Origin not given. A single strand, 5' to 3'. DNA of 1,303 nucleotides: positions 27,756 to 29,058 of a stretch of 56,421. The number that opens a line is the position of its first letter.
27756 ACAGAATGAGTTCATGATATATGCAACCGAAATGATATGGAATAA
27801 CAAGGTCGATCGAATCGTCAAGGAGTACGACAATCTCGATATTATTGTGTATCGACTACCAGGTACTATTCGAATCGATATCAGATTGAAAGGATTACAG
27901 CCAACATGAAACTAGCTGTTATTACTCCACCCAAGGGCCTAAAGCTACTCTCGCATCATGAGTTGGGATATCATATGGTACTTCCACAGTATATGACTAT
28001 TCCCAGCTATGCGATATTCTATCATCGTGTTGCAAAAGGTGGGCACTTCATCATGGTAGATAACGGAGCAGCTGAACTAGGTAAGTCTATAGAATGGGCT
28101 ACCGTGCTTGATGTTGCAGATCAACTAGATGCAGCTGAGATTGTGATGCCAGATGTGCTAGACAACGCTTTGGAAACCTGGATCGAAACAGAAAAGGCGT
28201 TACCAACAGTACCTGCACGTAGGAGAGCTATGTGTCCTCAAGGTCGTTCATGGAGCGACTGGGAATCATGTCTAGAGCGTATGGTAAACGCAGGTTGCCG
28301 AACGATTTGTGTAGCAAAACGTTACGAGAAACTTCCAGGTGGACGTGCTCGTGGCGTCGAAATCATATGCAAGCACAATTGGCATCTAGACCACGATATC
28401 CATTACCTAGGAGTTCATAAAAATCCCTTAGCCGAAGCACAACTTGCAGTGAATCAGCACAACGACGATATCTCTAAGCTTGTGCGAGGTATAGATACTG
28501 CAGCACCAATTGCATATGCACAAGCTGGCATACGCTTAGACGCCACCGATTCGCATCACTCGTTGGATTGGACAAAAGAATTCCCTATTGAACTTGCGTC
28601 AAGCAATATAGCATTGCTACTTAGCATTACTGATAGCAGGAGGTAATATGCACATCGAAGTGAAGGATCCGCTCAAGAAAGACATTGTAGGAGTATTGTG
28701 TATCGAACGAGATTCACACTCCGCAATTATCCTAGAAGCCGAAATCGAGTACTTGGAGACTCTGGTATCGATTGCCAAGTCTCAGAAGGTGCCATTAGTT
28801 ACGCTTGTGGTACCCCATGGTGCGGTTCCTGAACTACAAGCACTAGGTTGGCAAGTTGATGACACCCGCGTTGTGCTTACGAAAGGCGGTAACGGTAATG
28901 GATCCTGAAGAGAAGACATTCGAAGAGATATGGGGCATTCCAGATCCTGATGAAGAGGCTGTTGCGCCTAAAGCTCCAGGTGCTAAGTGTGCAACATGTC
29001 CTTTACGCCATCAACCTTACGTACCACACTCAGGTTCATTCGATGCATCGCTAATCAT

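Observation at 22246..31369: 7-deazaguanine DNA-modification island with non-canonical extra members, fused to the replication module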

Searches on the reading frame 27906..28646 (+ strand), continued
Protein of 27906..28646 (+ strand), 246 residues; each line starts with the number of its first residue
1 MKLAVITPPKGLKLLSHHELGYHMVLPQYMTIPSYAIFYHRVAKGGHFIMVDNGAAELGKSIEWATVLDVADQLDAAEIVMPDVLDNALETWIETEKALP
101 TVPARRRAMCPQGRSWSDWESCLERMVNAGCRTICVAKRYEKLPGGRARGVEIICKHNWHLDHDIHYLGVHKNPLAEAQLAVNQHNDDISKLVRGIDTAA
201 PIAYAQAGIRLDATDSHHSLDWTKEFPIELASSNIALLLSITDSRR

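Call 39: search_protein_families(library=pfam, proteins=[L008:8080-8736:+, L012:1519-2277:+, L016:6817-7266:+, L019:8189-8761:+, L018:5310-6029:+, L029:6597-7367:+, L008:6891-7715:+, L018:6076-7452:+, L030:5576-6280:+, L004:13277-13588:+], max_evalue=0.01)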
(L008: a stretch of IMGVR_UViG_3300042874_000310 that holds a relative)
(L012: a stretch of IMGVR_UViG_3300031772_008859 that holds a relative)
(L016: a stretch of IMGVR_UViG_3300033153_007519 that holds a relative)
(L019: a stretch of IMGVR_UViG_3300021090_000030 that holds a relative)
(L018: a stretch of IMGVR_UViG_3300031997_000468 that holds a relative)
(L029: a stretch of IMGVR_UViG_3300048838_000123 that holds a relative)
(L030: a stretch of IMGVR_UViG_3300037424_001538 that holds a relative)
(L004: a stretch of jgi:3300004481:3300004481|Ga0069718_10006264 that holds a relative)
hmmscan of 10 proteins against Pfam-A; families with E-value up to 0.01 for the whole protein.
L008:8080-8736:+ (219 aa): 1 family
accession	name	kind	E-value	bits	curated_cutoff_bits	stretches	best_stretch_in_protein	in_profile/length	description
PF01965.30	DJ-1_PfpI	-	4.2e-12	46.6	26.6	1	10-167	4-159/165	DJ-1/PfpI family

L012:1519-2277:+ (253 aa): 1 family
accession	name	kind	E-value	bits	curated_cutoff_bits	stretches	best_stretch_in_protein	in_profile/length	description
PF01965.30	DJ-1_PfpI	-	7.6e-15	55.6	26.6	1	45-200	2-156/165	DJ-1/PfpI family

L016:6817-7266:+ (150 aa): 2 families
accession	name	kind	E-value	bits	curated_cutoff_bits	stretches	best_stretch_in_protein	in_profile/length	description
PF14528.11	LAGLIDADG_3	-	4.4e-05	24.1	22.5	1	27-102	3-78/82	LAGLIDADG-like domain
PF00961.24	LAGLIDADG_1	-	0.00016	23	23.1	1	31-94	1-69/102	LAGLIDADG endonuclease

L019:8189-8761:+ (191 aa): 0 families

L018:5310-6029:+ (240 aa): 1 family
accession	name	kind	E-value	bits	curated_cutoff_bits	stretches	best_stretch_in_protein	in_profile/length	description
PF02592.20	Vut_1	-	5.1e-45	154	27.2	1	61-221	1-152/152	Putative vitamin uptake transporter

L029:6597-7367:+ (257 aa): 2 families
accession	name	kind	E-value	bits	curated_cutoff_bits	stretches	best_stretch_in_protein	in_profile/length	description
PF13522.11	GATase_6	-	1.9e-06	28.4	27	1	88-215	11-129/130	Glutamine amidotransferase domain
PF13537.11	GATase_7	-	0.0025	18.2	25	1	112-217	17-118/123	Glutamine amidotransferase domain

L008:6891-7715:+ (275 aa): 6 families
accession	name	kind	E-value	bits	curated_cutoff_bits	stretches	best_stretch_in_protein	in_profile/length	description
PF13489.12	Methyltransf_23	-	7.7e-12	45.7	27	1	56-216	15-163/164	Methyltransferase domain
PF03291.22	mRNA_G-N7_MeTrfase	-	8e-06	25.6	26.6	1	34-136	39-137/315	mRNA (guanine-N(7))-methyltransferase domain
PF08241.18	Methyltransf_11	-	1.5e-05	26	21.2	1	65-173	1-93/95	Methyltransferase domain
PF13649.12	Methyltransf_25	-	2.6e-05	25.2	27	1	64-168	1-94/97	Methyltransferase domain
PF07021.18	MetW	-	0.0016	18.5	21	1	51-92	4-43/193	Methionine biosynthesis protein MetW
PF13847.12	Methyltransf_31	-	0.0089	16.2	27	0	59-200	2-127/145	Methyltransferase domain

L018:6076-7452:+ (459 aa): 2 families
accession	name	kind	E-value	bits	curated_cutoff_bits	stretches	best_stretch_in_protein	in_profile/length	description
PF13578.12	Methyltransf_24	-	1.4e-10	42.5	26.3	1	290-414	1-105/105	Methyltransferase domain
PF04488.21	Gly_transf_sug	-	0.002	19.3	23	1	26-114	10-88/93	Glycosyltransferase sugar-binding region containing DXD motif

L030:5576-6280:+ (235 aa): 0 families

L004:13277-13588:+ (104 aa): 0 families

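Call 40: search_dna_similar(query=L001:6001-6780:+, collection=phages, mode=protein, max_rows=60, max_evalue=0.001, rows=spread)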
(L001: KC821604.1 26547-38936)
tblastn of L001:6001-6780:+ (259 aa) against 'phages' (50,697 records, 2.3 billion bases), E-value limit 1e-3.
Records with a match: 11; places in all: 11; records where one place covers at least 80% of the query: 6.
Best place of each record, by identity: >=99% 5; <60% 6.
By first word of the organism name: Cellulophaga 5; Bacillus 5; Chryseobacterium 1.
By host as written in the record: Cellulophaga sp. MM#3 2; Bacillus subtilis KCCM12150 2; Cellulophaga baltica #13 1; Cellulophaga baltica MM#3 1; Cellulophaga baltica #19 1; Chryseobacterium sp. MA9 1; Bacillus subtilis BSC16 1; Bacillus subtilis BSC21 1; and 1 more.
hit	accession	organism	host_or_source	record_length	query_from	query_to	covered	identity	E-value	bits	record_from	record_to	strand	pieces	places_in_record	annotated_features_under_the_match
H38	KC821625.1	Cellulophaga phage phi13:1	Cellulophaga baltica #13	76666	1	259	100%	100.0%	8e-175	539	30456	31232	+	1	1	hypothetical protein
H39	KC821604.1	Cellulophaga phage phiST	Cellulophaga baltica MM#3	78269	1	259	100%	100.0%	8e-175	539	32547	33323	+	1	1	hypothetical protein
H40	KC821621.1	Cellulophaga phage phi19:2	Cellulophaga baltica #19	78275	1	259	100%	100.0%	8e-175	539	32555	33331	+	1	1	hypothetical protein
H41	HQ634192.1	Cellulophaga phage phiST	Cellulophaga sp. MM#3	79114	1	259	100%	100.0%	8e-175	539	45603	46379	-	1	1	hypothetical protein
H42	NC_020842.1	Cellulophaga phage phiST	Cellulophaga sp. MM#3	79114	1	259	100%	100.0%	8e-175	539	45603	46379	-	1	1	hypothetical protein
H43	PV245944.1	Chryseobacterium phage MA9V-3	Chryseobacterium sp. MA9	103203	1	257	99%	42.6%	4e-66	227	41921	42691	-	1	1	hypothetical protein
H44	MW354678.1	Bacillus phage BSTP12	Bacillus subtilis BSC16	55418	22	228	80%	21.9%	8e-5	49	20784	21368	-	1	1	BSTP12_038: NADR_SALTY trifunctional NAD biosynthesis/regulator protein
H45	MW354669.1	Bacillus phage BSTP5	Bacillus subtilis BSC21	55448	22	228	80%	21.9%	8e-5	49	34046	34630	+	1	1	putative integrase/recombinase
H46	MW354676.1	Bacillus phage BSTP8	Bacillus subtilis KCCM12150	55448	22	228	80%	21.9%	8e-5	49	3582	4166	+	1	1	BSTP8_009: hypothetical protein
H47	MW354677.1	Bacillus phage BSTP10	Bacillus subtilis KCCM12150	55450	22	228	80%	21.9%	8e-5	49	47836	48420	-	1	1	BSTP10_071: polynucleotide kinase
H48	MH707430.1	Bacillus phage BSP7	Bacillus subtilis ATCC 21336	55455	22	217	76%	22.7%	1e-5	52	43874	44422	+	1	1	hypothetical protein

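Call 42: get_annotated_region(hit=H41, flank=3500)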
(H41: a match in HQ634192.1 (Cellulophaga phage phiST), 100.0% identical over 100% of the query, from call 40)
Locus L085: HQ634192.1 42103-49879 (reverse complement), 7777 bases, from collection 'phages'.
description: Cellulophaga phage phiST genomic sequence.
organism: Cellulophaga phage phiST (NCBI taxid 756282)
taxonomy: Viruses; Duplodnaviria; Heunggongvirae; Uroviricota; Caudoviricetes; Cbastvirus; Cbastvirus ST
host: Cellulophaga sp. MM#3; source: Atlantic: Baltic Sea; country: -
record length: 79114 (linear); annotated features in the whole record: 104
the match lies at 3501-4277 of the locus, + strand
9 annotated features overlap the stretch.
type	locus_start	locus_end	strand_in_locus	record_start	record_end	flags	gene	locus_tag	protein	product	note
CDS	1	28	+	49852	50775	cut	-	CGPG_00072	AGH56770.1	hypothetical protein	-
CDS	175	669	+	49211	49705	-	-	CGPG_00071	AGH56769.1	6-pyruvoyl tetrahydrobiopterin synthase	-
CDS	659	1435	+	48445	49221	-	-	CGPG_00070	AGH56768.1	hypothetical protein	-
CDS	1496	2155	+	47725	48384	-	-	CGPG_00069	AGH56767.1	GTP cyclohydrolase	-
CDS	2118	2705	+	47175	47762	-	-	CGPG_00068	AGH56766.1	hypothetical protein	-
CDS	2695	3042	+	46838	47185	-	-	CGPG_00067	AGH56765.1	hypothetical protein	-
CDS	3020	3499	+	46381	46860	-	-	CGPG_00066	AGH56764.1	hypothetical protein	-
CDS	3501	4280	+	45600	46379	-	-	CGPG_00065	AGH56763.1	hypothetical protein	-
CDS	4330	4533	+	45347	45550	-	-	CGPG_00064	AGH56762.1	hypothetical protein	-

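Call 49: fold_search(model_id=the predicted structure, library=viral)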
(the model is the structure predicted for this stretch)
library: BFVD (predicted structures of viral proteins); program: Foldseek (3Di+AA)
matches with E <= 10: 593; with E <= 0.001: 20
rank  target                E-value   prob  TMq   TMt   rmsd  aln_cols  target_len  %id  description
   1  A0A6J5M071            2.9e-16  1.00  0.82  0.60   3.3       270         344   21  Uncharacterized protein [uncultured Caudovirales phage]
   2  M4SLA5                1.0e-13  1.00  0.78  0.74   3.5       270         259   20  Uncharacterized protein [Cellulophaga phage phiST]
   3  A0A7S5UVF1            3.5e-12  1.00  0.80  0.49   3.5       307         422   16  (no name in the UniProt tables at hand)
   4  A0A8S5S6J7            2.3e-06  1.00  0.68  0.66   4.7       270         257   15  Uncharacterized protein [Myoviridae sp. ctqEN1]
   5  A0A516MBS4            6.0e-06  1.00  0.58  0.51   7.0       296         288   12  (no name in the UniProt tables at hand)
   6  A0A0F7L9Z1            1.2e-05  1.00  0.55  0.29   4.7       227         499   14  Uncharacterized protein [uncultured marine virus]
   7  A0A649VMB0            2.4e-05  1.00  0.63  0.57   6.4       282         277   17  Queuine tRNA-ribosyltransferase [Arthrobacter phage Mufasa8]
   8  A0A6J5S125            2.6e-05  1.00  0.61  0.39   4.3       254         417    9  Uncharacterized protein [uncultured Caudovirales phage]
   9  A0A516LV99            4.0e-05  1.00  0.63  0.40   7.6       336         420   11  (no name in the UniProt tables at hand)
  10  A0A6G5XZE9            4.2e-05  1.00  0.62  0.37   5.6       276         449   16  (no name in the UniProt tables at hand)
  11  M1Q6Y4                8.3e-05  1.00  0.66  0.67   4.8       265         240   10  (no name in the UniProt tables at hand)
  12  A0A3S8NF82            9.4e-05  1.00  0.55  0.47   7.5       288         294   11  Putative queuine tRNA-ribosyltransferase [Sulfolobales Beppu rod-shaped virus 1]
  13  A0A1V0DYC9            2.3e-04  1.00  0.56  0.34   8.8       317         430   13  Queuosine tRNA-ribosyltransferase [Dinoroseobacter phage vB_DshS-R5C]
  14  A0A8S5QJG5            2.5e-04  1.00  0.56  0.54   6.7       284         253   12  Uncharacterized protein [Siphoviridae sp. ctiOl67]
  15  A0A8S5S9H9            4.1e-04  1.00  0.56  0.46   6.8       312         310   10  Uncharacterized protein [Myoviridae sp. ctByu2]
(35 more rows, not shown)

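Call 81: find_related_loci(query=A1, collection=genome_contigs, flank=10000)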
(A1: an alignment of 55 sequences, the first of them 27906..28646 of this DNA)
Query A1 (246 aa) in genome_contigs; peptide patterns used: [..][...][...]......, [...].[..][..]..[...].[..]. (x = any residue, [..] = any of these).
81 stretches matched a pattern, but none encodes a relative of the query by tblastn (E <= 1e-3).

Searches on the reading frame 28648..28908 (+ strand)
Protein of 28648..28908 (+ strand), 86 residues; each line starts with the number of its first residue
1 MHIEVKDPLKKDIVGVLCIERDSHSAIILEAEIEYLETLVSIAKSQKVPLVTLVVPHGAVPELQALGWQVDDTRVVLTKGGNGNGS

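Call 4: search_protein_families(library=pfam, proteins=[window:28648-28908:+], max_evalue=0.01)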
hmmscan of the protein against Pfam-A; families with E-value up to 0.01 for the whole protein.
window:28648-28908:+ (86 aa): 0 families

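Call 5: search_protein_families(library=phrogs, proteins=[window:28648-28908:+], max_evalue=0.01)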
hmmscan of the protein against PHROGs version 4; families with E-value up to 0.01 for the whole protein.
window:28648-28908:+ (86 aa): 0 families

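Call 12: search_protein_families(library=ncbifam, proteins=[window:28648-28908:+], max_evalue=0.01)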
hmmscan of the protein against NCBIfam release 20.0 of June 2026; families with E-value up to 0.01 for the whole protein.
window:28648-28908:+ (86 aa): 0 families

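Call 74: search_solved_structures(query=A5, max_evalue=1)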
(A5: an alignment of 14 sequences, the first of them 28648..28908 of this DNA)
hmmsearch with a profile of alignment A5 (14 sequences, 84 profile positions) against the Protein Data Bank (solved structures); distinct sequences matched with E-value up to 1: 1.
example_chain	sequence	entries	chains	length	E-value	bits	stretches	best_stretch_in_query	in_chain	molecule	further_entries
5mad_A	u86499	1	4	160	0.17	15.1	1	38-70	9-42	3G61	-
